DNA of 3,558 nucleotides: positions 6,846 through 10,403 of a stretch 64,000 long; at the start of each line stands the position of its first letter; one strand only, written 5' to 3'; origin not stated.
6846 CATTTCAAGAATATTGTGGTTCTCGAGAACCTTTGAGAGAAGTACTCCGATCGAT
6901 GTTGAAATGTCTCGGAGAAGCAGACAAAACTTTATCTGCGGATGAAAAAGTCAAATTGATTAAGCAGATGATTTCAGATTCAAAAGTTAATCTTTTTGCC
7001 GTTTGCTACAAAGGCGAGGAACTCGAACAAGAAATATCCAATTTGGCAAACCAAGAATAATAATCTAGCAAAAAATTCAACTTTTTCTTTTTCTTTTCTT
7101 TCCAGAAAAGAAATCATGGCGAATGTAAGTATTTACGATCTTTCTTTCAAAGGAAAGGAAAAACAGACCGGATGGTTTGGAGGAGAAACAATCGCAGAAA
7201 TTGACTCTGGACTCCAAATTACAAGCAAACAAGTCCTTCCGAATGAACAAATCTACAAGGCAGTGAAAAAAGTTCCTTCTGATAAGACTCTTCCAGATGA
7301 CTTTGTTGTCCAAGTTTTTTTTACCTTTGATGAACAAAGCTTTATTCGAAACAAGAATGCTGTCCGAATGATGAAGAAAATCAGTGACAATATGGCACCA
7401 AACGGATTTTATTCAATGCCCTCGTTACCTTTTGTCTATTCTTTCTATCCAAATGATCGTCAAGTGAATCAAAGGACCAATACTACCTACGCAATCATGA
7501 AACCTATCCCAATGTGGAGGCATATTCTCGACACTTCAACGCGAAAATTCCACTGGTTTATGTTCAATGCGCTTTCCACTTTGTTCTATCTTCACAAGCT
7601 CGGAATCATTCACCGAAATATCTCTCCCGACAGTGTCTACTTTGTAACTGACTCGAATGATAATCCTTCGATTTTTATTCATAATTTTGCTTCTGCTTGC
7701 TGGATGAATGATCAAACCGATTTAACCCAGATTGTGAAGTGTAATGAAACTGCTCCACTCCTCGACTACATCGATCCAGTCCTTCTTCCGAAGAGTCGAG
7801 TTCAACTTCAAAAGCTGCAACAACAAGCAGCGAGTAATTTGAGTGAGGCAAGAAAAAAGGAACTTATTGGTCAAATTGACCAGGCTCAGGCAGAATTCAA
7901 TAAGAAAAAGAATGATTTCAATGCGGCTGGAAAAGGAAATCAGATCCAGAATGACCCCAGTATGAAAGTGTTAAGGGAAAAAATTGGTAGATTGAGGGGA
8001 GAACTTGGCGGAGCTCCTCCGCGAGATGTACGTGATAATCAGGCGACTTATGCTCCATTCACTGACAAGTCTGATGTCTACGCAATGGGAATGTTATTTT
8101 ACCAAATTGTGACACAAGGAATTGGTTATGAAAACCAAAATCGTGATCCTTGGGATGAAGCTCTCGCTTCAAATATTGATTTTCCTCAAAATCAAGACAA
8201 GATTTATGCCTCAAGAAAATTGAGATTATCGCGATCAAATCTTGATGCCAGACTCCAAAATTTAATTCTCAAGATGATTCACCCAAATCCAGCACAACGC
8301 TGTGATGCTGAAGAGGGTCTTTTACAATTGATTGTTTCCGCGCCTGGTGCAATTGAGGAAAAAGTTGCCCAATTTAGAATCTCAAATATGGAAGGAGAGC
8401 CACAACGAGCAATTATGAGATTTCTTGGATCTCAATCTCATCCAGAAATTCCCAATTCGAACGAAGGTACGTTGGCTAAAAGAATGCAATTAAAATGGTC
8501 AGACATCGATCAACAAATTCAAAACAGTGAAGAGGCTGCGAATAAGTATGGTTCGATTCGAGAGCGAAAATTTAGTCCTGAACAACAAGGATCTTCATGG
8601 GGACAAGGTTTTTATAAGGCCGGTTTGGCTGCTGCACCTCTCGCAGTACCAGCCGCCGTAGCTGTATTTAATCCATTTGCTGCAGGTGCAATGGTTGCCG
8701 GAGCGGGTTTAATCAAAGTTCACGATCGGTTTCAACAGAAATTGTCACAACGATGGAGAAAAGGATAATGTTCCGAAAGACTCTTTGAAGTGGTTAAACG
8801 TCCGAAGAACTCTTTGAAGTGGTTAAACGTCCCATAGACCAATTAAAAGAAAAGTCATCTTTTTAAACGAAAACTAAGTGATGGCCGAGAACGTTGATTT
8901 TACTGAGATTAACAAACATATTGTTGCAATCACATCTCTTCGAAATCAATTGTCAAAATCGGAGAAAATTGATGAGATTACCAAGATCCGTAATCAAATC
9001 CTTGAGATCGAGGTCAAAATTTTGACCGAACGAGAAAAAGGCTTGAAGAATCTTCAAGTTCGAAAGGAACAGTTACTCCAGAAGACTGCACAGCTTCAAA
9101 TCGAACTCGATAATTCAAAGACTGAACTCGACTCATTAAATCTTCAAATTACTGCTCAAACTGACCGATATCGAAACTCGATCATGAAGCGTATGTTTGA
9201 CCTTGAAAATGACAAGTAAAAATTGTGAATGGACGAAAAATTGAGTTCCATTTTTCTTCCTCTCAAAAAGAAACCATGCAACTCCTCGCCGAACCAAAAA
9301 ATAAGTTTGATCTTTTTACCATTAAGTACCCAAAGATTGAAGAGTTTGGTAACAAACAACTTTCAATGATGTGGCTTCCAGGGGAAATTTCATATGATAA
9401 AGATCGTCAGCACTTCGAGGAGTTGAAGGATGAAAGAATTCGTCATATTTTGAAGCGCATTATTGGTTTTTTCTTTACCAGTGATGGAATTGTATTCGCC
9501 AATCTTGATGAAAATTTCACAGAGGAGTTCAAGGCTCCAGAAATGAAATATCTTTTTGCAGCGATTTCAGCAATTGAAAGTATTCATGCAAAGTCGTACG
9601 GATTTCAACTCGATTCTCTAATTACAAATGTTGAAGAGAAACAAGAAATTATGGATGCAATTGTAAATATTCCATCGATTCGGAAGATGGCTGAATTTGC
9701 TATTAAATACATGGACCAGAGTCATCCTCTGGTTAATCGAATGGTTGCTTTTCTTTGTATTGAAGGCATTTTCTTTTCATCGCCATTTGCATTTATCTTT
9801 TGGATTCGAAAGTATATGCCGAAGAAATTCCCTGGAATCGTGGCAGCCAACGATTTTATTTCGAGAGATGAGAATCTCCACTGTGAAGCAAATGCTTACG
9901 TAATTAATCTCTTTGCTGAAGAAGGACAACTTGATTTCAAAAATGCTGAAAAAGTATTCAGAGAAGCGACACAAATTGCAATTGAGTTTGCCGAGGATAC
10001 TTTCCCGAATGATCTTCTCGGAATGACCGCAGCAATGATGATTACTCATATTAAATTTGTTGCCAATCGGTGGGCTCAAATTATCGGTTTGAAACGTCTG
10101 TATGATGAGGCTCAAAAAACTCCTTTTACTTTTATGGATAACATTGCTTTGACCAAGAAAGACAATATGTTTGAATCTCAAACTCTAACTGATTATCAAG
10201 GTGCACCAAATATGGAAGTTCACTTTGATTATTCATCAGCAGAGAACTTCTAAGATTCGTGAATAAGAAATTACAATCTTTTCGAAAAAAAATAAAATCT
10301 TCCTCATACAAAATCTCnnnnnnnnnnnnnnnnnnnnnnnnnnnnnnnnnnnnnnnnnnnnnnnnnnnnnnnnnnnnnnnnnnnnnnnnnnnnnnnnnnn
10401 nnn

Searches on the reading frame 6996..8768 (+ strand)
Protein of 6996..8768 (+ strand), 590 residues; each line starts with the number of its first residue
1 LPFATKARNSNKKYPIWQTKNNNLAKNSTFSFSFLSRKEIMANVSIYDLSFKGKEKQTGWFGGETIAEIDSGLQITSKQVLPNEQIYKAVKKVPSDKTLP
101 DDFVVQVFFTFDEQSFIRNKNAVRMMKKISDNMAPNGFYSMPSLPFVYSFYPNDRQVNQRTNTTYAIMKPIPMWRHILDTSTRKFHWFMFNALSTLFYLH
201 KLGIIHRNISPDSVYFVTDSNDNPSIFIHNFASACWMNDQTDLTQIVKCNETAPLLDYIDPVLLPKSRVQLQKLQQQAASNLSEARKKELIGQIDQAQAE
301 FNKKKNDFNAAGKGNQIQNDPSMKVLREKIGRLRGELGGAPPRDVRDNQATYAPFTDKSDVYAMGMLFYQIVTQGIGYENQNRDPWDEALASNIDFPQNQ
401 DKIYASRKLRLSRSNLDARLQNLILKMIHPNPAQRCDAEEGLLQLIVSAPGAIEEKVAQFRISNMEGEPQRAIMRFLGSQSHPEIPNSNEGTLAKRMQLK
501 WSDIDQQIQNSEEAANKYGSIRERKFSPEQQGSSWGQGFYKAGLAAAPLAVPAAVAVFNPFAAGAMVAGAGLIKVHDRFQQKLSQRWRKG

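Call 13: search_protein_families(library=pfam, proteins=[window:6996-8768:+], max_evalue=0.001)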
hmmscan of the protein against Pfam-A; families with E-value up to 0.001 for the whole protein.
window:6996-8768:+ (590 aa): 1 family
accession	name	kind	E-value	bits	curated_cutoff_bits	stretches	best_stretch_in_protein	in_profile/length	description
PF00069.31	Pkinase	-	2.3e-09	37.5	31.7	1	353-441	172-257/263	Protein kinase domain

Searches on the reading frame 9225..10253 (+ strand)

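Call 54: search_protein_families(library=pfam, proteins=[window:9225-10253:+], max_evalue=0.001)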
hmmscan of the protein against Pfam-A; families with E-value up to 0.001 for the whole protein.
window:9225-10253:+ (342 aa): 1 family
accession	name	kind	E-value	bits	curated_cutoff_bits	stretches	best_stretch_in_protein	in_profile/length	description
PF00268.27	Ribonuc_red_sm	-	2.5e-67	227.7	33.6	1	28-299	2-280/281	Ribonucleotide reductase, small chain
